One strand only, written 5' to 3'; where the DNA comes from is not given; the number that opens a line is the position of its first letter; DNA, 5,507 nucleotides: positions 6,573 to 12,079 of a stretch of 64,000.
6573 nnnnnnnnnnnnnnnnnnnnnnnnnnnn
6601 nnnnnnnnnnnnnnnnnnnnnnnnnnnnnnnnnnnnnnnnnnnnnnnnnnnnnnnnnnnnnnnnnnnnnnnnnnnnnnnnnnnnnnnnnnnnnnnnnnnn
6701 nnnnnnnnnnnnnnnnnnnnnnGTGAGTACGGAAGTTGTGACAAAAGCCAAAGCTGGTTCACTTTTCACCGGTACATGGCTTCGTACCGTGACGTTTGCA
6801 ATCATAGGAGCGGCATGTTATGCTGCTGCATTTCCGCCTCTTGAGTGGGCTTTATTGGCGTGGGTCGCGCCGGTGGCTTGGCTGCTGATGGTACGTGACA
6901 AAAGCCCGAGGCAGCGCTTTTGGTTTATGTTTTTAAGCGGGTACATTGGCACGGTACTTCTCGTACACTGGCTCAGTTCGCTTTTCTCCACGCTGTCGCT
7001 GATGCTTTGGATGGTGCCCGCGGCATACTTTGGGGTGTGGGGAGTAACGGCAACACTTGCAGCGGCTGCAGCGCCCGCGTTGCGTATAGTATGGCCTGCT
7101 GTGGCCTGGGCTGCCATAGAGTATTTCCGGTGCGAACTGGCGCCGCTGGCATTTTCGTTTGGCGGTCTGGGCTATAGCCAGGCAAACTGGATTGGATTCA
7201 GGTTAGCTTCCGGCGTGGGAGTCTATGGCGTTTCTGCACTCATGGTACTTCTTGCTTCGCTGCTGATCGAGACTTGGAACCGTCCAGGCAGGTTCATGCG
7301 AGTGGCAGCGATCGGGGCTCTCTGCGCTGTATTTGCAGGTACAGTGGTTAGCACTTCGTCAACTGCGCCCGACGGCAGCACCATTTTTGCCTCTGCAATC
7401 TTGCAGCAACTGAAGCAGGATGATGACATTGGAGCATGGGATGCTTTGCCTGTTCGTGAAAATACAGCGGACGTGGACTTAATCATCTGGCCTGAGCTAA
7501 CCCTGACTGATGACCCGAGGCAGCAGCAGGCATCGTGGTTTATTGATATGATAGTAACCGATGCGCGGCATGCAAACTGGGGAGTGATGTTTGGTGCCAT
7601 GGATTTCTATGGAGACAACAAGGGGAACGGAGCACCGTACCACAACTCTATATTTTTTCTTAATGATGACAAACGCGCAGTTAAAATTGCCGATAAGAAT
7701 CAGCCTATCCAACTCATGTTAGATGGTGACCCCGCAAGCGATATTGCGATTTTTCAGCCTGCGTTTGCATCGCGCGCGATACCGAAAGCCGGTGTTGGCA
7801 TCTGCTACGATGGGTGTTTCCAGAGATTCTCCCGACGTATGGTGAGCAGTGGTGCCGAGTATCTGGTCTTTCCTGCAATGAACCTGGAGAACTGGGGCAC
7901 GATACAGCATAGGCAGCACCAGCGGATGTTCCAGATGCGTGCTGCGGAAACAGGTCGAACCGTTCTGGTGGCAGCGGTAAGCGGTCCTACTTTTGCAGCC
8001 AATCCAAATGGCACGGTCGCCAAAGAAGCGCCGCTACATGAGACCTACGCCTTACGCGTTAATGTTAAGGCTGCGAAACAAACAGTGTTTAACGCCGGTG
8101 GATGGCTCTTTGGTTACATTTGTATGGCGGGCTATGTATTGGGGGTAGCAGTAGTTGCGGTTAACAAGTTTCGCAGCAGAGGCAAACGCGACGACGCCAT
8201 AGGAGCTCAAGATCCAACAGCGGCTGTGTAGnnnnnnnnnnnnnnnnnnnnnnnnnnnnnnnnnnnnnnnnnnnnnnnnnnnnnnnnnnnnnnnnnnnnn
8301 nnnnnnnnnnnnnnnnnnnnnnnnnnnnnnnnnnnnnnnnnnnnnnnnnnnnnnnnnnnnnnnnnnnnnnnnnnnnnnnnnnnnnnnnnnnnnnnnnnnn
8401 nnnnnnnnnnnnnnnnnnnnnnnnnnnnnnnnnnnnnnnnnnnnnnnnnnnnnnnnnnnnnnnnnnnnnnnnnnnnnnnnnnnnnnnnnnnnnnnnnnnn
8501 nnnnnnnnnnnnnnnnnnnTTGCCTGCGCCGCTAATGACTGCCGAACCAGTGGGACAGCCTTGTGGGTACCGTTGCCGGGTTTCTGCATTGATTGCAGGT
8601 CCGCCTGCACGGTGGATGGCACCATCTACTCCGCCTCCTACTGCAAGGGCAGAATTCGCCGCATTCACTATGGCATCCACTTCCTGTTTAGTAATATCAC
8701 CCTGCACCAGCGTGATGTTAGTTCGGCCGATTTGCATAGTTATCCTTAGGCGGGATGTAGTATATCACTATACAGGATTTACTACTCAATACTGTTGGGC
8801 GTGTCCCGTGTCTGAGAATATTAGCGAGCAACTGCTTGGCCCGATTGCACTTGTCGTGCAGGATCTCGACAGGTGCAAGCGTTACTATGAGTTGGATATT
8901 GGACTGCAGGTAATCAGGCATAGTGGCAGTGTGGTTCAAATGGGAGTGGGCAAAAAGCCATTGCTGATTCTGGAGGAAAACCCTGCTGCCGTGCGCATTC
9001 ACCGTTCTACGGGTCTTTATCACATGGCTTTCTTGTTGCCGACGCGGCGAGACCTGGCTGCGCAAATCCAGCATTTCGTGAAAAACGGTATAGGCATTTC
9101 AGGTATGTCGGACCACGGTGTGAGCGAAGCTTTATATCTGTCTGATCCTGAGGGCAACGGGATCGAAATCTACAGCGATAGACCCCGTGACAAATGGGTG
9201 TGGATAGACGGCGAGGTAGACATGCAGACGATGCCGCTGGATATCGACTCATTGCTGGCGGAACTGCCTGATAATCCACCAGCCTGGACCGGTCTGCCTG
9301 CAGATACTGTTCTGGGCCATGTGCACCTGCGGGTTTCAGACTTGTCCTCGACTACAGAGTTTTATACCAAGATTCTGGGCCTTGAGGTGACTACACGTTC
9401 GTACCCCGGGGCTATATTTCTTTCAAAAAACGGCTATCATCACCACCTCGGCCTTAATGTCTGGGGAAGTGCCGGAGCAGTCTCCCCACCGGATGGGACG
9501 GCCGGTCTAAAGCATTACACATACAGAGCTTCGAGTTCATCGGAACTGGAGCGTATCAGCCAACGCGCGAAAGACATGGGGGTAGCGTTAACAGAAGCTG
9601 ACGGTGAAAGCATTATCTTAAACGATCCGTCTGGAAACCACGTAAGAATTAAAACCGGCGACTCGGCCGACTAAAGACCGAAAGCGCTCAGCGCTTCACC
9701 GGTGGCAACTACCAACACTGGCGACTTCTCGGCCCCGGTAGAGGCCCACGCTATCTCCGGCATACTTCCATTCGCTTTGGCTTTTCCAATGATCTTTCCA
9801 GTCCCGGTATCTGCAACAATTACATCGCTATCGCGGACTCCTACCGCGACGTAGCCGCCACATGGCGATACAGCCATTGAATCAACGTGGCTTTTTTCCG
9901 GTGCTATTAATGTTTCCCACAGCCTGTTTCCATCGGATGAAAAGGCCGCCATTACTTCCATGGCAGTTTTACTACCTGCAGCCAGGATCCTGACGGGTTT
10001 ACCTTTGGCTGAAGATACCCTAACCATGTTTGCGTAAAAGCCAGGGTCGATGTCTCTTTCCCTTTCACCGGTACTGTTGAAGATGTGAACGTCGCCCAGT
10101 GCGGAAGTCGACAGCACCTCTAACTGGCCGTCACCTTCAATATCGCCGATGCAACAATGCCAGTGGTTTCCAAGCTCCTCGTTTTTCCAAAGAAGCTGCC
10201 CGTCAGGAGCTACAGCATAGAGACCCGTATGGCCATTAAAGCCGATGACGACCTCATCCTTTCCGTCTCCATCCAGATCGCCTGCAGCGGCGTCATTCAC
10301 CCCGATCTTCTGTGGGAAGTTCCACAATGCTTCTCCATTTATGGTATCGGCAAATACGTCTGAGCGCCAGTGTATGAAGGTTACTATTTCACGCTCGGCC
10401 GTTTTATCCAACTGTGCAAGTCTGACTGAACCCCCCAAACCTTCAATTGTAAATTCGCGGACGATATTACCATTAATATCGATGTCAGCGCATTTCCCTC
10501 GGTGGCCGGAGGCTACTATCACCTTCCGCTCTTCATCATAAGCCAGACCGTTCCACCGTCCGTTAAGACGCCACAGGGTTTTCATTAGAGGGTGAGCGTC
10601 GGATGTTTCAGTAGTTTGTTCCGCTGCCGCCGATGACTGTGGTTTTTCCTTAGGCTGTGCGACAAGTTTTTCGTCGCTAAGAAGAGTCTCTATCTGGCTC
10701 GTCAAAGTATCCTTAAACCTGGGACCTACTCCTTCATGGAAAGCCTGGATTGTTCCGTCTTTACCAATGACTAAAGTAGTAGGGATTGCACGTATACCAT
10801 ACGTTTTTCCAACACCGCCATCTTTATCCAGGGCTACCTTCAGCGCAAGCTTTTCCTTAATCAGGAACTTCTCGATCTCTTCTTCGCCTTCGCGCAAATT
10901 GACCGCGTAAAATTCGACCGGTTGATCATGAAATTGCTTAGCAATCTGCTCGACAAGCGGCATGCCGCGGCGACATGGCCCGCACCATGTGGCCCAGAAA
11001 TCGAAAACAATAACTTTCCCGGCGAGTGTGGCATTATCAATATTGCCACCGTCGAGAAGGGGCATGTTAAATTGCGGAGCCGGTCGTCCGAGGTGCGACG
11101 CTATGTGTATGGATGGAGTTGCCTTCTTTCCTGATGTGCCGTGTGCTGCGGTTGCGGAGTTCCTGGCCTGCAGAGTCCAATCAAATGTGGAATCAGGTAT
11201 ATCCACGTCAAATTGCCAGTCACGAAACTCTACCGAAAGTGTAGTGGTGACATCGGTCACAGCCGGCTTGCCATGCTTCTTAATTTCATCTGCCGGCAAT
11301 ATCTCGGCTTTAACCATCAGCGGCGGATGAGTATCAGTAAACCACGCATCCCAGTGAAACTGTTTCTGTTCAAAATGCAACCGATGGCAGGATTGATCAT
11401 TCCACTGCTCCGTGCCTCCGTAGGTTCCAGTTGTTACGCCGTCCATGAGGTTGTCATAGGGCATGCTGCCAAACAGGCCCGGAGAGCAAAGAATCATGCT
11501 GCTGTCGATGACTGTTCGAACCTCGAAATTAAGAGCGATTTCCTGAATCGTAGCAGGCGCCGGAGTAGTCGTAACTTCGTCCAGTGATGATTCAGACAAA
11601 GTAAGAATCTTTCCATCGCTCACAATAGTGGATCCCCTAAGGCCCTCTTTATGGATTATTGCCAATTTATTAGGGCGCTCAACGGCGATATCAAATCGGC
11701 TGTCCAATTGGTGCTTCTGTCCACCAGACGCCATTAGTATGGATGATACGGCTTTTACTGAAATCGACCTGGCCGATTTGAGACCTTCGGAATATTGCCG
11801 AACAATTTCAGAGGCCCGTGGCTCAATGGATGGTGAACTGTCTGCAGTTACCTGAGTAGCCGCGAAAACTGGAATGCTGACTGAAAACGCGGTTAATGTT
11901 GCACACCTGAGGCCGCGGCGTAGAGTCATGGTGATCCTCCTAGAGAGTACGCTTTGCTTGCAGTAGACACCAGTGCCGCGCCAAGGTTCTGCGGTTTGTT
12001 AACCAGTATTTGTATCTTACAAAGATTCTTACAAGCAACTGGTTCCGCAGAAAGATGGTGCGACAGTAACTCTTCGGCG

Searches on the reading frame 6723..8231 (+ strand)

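Call 12: search_protein_families(library=pfam, proteins=[window:6723-8231:+], max_evalue=0.00001)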
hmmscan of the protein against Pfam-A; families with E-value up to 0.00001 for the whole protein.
window:6723-8231:+ (502 aa): 2 families
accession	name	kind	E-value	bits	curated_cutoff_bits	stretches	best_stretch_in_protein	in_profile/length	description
PF20154.4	LNT_N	-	9.1e-20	71.9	27.1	1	30-179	2-158/159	Apolipoprotein N-acyltransferase N-terminal domain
PF00795.27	CN_hydrolase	-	7.2e-17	62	23.2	1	247-440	31-238/256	Carbon-nitrogen hydrolase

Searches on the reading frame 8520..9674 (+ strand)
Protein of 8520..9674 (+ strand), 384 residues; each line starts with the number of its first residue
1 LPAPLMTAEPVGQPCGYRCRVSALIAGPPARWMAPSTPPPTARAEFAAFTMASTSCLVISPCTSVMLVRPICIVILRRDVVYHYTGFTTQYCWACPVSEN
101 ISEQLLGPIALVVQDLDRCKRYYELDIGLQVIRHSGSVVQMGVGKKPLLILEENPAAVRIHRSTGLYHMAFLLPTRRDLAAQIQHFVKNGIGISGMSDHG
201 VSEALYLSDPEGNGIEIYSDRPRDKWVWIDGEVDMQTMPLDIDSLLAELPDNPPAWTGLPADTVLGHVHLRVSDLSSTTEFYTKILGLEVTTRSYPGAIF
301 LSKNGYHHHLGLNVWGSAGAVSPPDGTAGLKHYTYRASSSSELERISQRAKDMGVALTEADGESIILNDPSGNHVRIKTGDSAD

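Call 12: search_protein_families(library=pfam, proteins=[window:8520-9674:+], max_evalue=0.00001)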
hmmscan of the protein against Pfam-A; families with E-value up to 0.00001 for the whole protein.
window:8520-9674:+ (384 aa): 1 family
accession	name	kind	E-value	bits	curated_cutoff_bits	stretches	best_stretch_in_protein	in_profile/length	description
PF00903.31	Glyoxalase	-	9.7e-22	78.1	20.6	2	265-375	2-119/121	Glyoxalase/Bleomycin resistance protein/Dioxygenase superfamily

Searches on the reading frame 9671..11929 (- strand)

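Call 3: search_protein_families(library=pfam, proteins=[window:9671-11929:-], max_evalue=0.01)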
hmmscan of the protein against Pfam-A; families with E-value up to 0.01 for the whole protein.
window:9671-11929:- (752 aa): 13 families
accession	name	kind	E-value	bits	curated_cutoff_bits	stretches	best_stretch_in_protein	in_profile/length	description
PF09865.15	DUF2092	-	2.6e-25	89.5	21.2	1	39-252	1-201/212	Predicted periplasmic protein (DUF2092)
PF00578.27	AhpC-TSA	-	5.8e-22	78.4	26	1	281-396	2-123/124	AhpC/TSA family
PF08534.16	Redoxin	-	2.3e-20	73.3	26.6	1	281-403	3-137/148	Redoxin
PF00085.26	Thioredoxin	-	3.4e-13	49.9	23.5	1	304-358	18-71/103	Thioredoxin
PF13905.12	Thioredoxin_8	-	1.4e-12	48.2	27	1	304-394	1-94/94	Thioredoxin-like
PF13517.12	FG-GAP_3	-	9.1e-07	29.8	26.9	1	551-606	1-60/61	FG-GAP-like repeat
PF25292.1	Beta-prop_CGLA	-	3.8e-06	27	26.8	2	525-584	11-70/316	Lambda-carrageenase beta-propeller domain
PF13098.12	Thioredoxin_2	-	1.5e-05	25.7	27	1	303-403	4-96/104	Thioredoxin-like domain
PF12894.13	ANAPC4_WD40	-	1.7e-05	25.4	22.9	1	661-730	20-90/91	Anaphase-promoting complex subunit 4 WD40 domain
PF25174.1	Beta-prop_THOC3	-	0.00011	21.8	305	1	679-732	88-141/272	THOC3 beta-propeller domain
PF01839.29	FG-GAP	-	0.00043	20.5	22.1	1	546-567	4-25/37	FG-GAP repeat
PF24817.1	WD40_WDHD1_1st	-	0.0017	18.1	109.9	1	679-731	222-276/291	WDHD1 first WD40 domain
PF13360.13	PQQ_2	-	0.0063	16.6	27.6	0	660-721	5-63/233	Outer membrane protein assembly factor BamB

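Call 4: search_protein_families(library=ncbifam, proteins=[window:9671-11929:-], max_evalue=0.01)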
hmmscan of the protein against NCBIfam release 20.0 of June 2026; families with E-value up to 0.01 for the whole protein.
window:9671-11929:- (752 aa): 15 families
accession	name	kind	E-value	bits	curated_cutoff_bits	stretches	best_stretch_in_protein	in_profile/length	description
NF002854.0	PRK03147.1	subfamily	1.2e-27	96.9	170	1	279-400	37-158/176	thiol-disulfide oxidoreductase ResA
NF041202.1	StoA_CxxC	exception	8.2e-19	68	210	1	284-409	33-157/163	endospore biogenesis thiol-disulfide oxidoreductase StoA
TIGR01068.1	thioredoxin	equivalog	3.8e-16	59.1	96.8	1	297-355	6-64/101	thioredoxin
TIGR00385.1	dsbE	subfamily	6.3e-14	51.9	123.15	1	280-410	36-164/173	DsbE family thiol:disulfide interchange protein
NF047696.1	ThlDiSintTplARhiz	equivalog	2.1e-13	50.6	230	1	291-392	84-191/219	thiol:disulfide interchange protein TlpA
NF041054.1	WAxxUGC_long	equivalog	4.3e-11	42.7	300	1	284-404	84-204/354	ResA-like WAxxUGC motif-containing protein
NF006898.0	PRK09381.1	equivalog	2.7e-10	40.6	138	1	303-335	20-52/109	thioredoxin TrxA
NF008229.0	PRK10996.1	equivalog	1.4e-09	37.8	125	1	303-358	51-105/141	thioredoxin TrxC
NF011941.0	PRK15412.1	equivalog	2.7e-07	30.3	359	1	277-400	38-161/185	thiol:disulfide interchange protein DsbE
TIGR01126.1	pdi_dom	equivalog_domain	7.7e-07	29.4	107.2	1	296-358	5-70/105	protein disulfide-isomerase domain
NF047697.1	ThioredTrxAClost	equivalog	4.1e-06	26.9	140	1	304-348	17-60/105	thioredoxin TrxA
NF010625.0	PRK14018.1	equivalog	0.00013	20.7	522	1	304-400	56-158/521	bifunctional peptide-methionine (S)-S-oxide reductase MsrA/peptide-methionine (R)-S-oxide reductase MsrB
NF038285.1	deiodinase_rel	hypoth_equivalog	0.00034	20.2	250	1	278-348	176-247/347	deiodinase family protein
NF045694.1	seleno_TsoB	exception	0.0006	18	805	1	297-392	467-547/572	rhodanese/DsbD fusion-like selenoprotein TsoB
TIGR01130.1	ER_PDI_fam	subfamily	0.0076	15.8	344.25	0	305-336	364-395/476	protein disulfide-isomerase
